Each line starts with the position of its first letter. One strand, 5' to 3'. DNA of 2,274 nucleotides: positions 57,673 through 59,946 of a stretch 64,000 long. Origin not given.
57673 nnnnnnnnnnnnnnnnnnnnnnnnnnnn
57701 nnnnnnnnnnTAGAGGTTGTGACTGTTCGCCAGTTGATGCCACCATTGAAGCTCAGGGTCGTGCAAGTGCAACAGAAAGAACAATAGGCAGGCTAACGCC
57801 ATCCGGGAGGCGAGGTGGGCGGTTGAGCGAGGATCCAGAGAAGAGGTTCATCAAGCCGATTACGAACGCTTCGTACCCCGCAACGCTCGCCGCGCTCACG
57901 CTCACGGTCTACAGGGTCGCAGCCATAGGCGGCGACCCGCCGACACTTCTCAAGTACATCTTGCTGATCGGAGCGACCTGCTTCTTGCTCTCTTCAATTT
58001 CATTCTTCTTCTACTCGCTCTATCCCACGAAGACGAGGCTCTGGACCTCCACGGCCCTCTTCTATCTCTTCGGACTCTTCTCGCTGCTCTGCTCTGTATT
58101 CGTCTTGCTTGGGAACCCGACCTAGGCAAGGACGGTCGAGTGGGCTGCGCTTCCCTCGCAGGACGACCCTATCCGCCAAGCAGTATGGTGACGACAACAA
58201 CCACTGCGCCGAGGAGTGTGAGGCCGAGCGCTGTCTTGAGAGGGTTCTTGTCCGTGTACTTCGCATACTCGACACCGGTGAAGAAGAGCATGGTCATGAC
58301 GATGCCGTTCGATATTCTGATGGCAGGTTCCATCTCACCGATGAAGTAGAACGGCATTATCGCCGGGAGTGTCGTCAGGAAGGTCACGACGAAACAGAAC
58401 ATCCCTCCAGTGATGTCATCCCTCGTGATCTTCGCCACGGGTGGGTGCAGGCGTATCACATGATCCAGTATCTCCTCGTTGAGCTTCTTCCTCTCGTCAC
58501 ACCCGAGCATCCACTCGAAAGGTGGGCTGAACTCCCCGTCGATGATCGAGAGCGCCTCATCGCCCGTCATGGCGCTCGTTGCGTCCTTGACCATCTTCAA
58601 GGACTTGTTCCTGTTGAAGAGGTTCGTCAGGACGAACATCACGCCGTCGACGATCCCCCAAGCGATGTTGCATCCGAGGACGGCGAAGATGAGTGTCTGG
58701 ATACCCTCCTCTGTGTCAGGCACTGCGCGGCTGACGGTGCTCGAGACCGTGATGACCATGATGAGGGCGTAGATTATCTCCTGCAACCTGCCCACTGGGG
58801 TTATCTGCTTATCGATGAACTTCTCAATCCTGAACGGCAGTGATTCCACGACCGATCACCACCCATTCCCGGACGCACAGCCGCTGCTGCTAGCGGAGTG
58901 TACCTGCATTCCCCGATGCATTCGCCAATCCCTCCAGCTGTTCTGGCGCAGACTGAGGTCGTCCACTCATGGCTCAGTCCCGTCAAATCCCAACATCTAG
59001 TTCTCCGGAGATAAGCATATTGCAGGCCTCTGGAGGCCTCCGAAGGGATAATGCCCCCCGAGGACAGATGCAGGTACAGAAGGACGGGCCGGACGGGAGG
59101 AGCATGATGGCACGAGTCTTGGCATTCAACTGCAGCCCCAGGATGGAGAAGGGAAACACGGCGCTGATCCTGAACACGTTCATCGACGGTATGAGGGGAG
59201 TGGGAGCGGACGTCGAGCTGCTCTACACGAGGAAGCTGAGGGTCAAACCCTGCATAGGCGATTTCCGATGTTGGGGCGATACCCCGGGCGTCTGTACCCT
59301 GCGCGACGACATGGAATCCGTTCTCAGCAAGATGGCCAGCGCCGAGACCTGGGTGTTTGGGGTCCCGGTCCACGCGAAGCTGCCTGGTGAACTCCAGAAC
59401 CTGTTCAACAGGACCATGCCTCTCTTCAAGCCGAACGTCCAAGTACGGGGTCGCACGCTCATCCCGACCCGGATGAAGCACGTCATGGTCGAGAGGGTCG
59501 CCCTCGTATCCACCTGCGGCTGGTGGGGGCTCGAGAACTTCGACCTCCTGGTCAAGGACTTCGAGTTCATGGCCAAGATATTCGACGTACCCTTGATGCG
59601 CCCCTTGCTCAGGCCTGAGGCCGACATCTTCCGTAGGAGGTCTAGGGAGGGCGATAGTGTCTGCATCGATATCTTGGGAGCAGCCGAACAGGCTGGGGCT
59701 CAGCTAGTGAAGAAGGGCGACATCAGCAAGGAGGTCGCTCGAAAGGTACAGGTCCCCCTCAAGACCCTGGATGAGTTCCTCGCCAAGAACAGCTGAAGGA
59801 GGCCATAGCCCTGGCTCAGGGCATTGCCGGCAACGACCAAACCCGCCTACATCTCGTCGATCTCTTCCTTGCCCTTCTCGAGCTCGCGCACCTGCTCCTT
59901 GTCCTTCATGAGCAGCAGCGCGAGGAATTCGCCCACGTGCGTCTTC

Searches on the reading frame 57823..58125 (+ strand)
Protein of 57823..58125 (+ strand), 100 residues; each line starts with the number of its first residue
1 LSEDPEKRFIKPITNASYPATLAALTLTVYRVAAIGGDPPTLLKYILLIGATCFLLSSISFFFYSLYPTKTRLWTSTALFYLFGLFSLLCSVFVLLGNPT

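Call 11: search_protein_families(library=pfam, proteins=[window:57823-58125:+], max_evalue=0.001)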
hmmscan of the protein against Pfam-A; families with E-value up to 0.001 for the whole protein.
window:57823-58125:+ (100 aa): 0 families

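Call 42: search_protein_families(library=pfam, proteins=[window:57823-58122:+], max_evalue=1)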
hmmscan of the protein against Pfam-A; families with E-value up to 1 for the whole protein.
window:57823-58122:+ (100 aa): 3 families
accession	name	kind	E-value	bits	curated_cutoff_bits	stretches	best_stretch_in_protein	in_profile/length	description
PF00892.27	EamA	-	0.0099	16.6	28.2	1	9-96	27-112/135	EamA-like transporter family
PF01284.28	MARVEL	-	0.066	13.7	32.8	1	23-97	19-90/135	Membrane-associating domain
PF14023.12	Bestrophin-like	-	0.26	11.3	32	1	31-97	158-214/232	Bestrophin-like domain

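Call 57: search_protein_families(library=padloc, proteins=[window:57823-58122:+], max_evalue=0.1)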
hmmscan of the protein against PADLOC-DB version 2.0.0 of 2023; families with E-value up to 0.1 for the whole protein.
window:57823-58122:+ (100 aa): 0 families

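Call 70: find_homologous_proteins(query=window:57823-58122:+, max_evalue=0.001)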
Query window:57823-58122:+ (100 aa): 25 proteins with E <= 0.001 among 33 candidates.
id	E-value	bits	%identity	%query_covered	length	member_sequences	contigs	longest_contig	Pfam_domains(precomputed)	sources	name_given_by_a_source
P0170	1.7e-57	210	100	100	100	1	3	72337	-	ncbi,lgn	-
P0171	3.5e-50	186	88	99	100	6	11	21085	-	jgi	jgi:hypothetical protein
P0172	2.3e-48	180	87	100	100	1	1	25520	-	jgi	-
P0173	3.8e-46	173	84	100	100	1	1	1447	-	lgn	-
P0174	1.9e-41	158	77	100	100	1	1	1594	-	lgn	-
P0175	1.7e-40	155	77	100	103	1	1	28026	-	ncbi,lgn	-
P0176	1.9e-39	152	75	99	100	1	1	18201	-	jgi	-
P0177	3.6e-38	148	72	99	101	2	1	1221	-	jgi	jgi:hypothetical protein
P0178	1.5e-37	146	72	100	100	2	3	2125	-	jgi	-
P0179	1.9e-37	145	71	100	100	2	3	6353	-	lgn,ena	-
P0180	2.6e-37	145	72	99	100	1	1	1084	-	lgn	-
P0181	9.0e-37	143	72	100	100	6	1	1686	-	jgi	jgi:hypothetical protein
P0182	8.4e-29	118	61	96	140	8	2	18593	-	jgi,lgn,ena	-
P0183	8.7e-28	115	75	79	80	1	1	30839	-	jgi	-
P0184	2.0e-27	113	59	100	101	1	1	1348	-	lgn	-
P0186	1.9e-16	78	51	84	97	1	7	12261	-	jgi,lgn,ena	-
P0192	1.9e-14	72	45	96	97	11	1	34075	-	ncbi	ncbi:hypothetical protein [[Eubacterium] cellulosolvens]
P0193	6.6e-13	67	45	96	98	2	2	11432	-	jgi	jgi:hypothetical protein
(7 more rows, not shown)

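Call 71: find_encoding_contigs(protein=P0171, flank=10000, max_places=3)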
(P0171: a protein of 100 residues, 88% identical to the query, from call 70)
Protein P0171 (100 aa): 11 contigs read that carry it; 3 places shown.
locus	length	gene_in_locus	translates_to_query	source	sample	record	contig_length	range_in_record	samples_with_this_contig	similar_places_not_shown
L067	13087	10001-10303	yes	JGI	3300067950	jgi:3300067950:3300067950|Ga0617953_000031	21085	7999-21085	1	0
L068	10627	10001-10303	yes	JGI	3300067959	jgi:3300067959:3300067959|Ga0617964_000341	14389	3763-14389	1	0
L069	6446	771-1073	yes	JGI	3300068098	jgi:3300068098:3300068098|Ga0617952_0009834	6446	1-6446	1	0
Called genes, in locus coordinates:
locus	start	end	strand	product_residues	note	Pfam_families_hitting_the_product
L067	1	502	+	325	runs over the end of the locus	PF13205:Big_5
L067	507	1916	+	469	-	PF02683:DsbD_TM (weak), PF13386:DsbD_2 (weak)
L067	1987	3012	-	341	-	PF03575:Peptidase_S51 (weak)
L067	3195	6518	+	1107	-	-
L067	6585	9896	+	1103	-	-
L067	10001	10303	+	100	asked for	-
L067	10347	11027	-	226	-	PF01988:VIT1, PF23540:DesK_N (weak)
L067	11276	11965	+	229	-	PF03358:FMN_red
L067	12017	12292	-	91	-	PF22277:EncFtn-like (weak)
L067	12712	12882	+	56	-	-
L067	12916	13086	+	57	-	?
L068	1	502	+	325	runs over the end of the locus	PF13205:Big_5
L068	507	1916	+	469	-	PF02683:DsbD_TM (weak), PF13386:DsbD_2 (weak)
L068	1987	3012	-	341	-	PF03575:Peptidase_S51 (weak)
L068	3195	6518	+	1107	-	-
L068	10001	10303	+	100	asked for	-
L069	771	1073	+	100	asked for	-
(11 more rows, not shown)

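Call 72: find_encoding_contigs(protein=P0175, flank=10000, max_places=2)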
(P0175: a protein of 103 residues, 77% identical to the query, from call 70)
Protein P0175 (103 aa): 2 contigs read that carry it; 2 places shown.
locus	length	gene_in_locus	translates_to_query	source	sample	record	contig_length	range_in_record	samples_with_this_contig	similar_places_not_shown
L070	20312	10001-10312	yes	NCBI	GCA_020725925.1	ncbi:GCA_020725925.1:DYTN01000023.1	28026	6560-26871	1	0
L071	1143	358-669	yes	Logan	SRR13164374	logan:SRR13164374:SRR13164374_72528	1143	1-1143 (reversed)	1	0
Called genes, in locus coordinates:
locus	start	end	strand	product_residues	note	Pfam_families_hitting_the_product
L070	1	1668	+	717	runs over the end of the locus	PF04389:Peptidase_M28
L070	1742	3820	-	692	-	PF04389:Peptidase_M28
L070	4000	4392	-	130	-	-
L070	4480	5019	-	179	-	PF00210:Ferritin (faint), PF02915:Rubrerythrin, PF21349:RUBY_RBDX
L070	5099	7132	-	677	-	PF16254:DUF4910, PF04389:Peptidase_M28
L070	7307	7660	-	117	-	-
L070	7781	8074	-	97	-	-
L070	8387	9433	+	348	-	PF02811:PHP (weak)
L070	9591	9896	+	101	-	PF01035:DNA_binding_1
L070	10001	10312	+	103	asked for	-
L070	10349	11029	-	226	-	PF01988:VIT1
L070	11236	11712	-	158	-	PF00892:EamA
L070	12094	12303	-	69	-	-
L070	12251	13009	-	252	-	-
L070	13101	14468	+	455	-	PF04389:Peptidase_M28 (weak), PF01546:Peptidase_M20, PF07687:M20_dimer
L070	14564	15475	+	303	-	PF00005:ABC_tran, PF13304:AAA_21, PF27102:NodI_C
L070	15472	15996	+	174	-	-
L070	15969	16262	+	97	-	-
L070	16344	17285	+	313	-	PF00882:Zn_dep_PLPC (weak)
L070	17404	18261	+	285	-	PF02678:Pirin, PF05726:Pirin_C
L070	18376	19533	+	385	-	PF13243:SQHop_cyclase_C (faint)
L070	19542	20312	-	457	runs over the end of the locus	PF07690:MFS_1, PF05977:MFS_3 (weak), PF07690:MFS_1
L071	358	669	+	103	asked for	-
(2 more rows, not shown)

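Call 73: find_encoding_contigs(protein=P0192, flank=10000, max_places=2)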
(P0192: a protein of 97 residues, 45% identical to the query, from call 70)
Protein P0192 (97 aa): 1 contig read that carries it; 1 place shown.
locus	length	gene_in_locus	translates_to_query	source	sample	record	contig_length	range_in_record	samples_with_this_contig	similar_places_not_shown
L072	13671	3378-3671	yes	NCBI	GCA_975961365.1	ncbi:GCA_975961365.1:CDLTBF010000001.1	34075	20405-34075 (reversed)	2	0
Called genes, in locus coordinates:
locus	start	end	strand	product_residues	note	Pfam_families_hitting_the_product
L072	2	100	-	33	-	?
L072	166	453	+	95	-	PF08734:GYD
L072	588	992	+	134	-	PF12797:Fer4_2 (faint), PF12837:Fer4_6 (faint), PF12838:Fer4_7 (faint), PF13237:Fer4_10 (faint), PF13247:Fer4_11, PF13187:Fer4_9 (weak), PF25160:LdpA_Fe-S-bd, PF00037:Fer4 (weak), +3 more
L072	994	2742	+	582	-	PF02730:AFOR_N, PF01314:AFOR_C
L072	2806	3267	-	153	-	PF00571:CBS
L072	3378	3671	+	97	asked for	-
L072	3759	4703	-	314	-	PF00072:Response_reg, PF23365:DUF7090 (weak)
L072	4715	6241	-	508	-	PF00072:Response_reg, PF00989:PAS, PF08448:PAS_4 (weak), PF13188:PAS_8 (weak), PF08447:PAS_3, PF13426:PAS_9, PF00512:HisKA, PF02518:HATPase_c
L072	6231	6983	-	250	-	PF00072:Response_reg, PF23198:PDE8A_N (faint), PF13380:CoA_binding_2 (faint), PF00072:Response_reg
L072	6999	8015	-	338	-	PF00512:HisKA, PF02518:HATPase_c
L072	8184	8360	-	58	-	-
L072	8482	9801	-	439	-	PF25145:NfeD1b_N, PF24961:NfeD_membrane, PF01957:NfeD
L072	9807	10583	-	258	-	PF01145:Band_7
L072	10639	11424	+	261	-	PF23023:Anti-Pycsar_Apyc1, PF00753:Lactamase_B (weak), PF12706:Lactamase_B_2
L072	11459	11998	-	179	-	-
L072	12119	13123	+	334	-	-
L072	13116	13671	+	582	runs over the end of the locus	-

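Call 87: find_encoding_contigs(protein=P0182, flank=6000, max_places=2)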
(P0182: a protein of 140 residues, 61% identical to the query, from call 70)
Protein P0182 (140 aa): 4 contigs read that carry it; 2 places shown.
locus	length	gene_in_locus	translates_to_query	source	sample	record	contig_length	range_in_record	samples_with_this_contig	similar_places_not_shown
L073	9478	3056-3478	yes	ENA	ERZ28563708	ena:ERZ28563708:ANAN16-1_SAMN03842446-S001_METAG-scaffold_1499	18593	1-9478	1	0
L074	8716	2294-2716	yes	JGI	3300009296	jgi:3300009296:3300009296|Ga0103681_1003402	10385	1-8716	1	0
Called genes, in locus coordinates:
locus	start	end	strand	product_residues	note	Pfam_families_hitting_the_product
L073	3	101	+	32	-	?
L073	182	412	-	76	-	-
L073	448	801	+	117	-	PF03013:Pyr_excise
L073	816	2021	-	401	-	PF00041:fn3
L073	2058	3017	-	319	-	-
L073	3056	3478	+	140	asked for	-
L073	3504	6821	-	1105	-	-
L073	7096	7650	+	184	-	-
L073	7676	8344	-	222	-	PF04525:LOR (faint)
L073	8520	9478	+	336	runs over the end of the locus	PF19641:DUF6144 (weak)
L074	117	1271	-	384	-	PF00041:fn3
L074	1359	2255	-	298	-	PF00112:Peptidase_C1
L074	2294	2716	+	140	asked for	-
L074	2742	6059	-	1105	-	-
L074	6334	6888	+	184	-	-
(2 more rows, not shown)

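Call 88: find_encoding_contigs(protein=P0186, flank=6000, max_places=2)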
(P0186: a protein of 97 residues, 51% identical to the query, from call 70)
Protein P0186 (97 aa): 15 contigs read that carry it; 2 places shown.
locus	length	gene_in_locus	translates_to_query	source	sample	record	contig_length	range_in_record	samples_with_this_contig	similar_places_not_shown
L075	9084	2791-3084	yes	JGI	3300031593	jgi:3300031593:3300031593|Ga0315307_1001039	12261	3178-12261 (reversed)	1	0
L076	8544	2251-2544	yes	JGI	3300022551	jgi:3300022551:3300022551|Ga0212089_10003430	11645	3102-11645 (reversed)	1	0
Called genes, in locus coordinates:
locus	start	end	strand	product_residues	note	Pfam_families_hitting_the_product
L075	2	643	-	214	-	?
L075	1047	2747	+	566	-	PF18884:TSP3_bac (weak)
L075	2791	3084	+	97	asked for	-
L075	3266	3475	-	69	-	-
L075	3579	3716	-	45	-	-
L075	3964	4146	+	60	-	-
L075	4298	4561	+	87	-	-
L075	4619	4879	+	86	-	-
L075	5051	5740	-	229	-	-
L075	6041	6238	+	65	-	-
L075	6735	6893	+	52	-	-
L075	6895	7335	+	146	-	-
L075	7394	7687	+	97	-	-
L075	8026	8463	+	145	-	PF27297:AF_0843 (weak)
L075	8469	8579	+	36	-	-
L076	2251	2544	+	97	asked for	-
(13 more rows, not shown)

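Call 89: find_encoding_contigs(protein=P0193, flank=6000, max_places=2)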
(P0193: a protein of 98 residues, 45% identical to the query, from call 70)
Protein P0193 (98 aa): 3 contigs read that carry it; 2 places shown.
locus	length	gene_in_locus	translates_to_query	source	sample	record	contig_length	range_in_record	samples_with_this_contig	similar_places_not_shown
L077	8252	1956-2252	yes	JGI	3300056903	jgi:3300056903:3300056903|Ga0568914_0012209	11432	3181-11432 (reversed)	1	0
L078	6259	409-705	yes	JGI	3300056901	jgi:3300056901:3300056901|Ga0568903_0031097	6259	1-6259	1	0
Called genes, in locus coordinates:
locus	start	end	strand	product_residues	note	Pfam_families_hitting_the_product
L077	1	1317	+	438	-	?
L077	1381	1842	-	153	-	PF00571:CBS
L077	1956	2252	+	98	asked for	-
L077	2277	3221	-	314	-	PF00072:Response_reg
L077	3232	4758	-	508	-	PF00072:Response_reg, PF00989:PAS, PF08448:PAS_4 (weak), PF13188:PAS_8 (weak), PF08447:PAS_3, PF13426:PAS_9, PF00512:HisKA, PF02518:HATPase_c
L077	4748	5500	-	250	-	PF00072:Response_reg, PF23198:PDE8A_N (faint), PF13380:CoA_binding_2 (faint), PF00072:Response_reg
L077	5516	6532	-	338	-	PF00512:HisKA, PF02518:HATPase_c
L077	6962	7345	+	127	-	-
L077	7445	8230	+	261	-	PF23023:Anti-Pycsar_Apyc1, PF00753:Lactamase_B (weak), PF12706:Lactamase_B_2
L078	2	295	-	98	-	?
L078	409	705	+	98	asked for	-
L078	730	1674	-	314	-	PF00072:Response_reg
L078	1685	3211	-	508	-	PF00072:Response_reg, PF00989:PAS, PF08448:PAS_4 (weak), PF13188:PAS_8 (weak), PF08447:PAS_3, PF13426:PAS_9, PF00512:HisKA, PF02518:HATPase_c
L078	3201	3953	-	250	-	PF00072:Response_reg, PF23198:PDE8A_N (faint), PF13380:CoA_binding_2 (faint), PF00072:Response_reg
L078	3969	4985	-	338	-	PF00512:HisKA, PF02518:HATPase_c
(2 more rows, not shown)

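Call 96: find_related_loci(query=A5, collection=metagenome_contigs, flank=6000)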
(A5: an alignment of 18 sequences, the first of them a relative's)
Query A5 (100 aa) in metagenome_contigs; peptide patterns used: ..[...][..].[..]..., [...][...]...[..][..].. (x = any residue, [..] = any of these).
600 stretches matched a pattern (row limit reached: there are more); 186 encode a relative of the query (tblastn E <= 1e-3); the best 80 are kept; 80 distinct loci.
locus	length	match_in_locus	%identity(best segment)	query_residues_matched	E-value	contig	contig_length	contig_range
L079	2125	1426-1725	72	1-100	2e-43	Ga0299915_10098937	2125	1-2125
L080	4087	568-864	72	1-99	1e-41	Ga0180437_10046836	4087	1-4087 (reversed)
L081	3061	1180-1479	70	1-100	7e-37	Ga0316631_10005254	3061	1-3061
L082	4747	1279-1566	61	1-96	2e-35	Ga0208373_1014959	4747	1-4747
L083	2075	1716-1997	63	3-95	7e-32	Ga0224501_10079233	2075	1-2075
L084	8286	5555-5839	60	3-96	2e-31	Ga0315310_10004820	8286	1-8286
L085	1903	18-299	59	3-95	1e-31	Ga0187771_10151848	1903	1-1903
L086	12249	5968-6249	62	3-95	2e-31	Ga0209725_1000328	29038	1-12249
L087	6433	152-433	62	3-95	2e-31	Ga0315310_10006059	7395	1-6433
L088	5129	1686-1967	59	3-95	2e-31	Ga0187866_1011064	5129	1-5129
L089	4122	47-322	63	3-96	4e-31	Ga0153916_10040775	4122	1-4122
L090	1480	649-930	61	3-95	2e-31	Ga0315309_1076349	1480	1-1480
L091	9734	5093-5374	62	3-95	4e-31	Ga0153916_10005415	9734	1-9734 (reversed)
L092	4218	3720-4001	61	3-95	1e-30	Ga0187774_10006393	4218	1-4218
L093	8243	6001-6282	61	3-95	1e-30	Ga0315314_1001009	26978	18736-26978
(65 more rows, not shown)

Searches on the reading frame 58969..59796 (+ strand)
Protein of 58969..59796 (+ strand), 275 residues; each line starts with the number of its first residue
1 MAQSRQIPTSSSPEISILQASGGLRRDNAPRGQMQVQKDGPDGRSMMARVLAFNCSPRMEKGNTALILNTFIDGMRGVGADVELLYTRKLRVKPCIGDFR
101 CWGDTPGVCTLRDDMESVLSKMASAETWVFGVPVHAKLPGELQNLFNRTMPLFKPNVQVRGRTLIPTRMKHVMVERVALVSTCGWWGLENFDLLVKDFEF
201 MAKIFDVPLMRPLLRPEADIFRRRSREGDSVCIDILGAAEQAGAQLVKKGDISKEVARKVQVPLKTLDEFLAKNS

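Call 11: search_protein_families(library=pfam, proteins=[window:58969-59796:+], max_evalue=0.001)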
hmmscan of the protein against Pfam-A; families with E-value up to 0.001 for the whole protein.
window:58969-59796:+ (275 aa): 1 family
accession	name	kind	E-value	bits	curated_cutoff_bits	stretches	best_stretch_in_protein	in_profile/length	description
PF03358.20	FMN_red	-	4.8e-12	46.1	24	1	49-164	2-109/152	NADPH-dependent FMN reductase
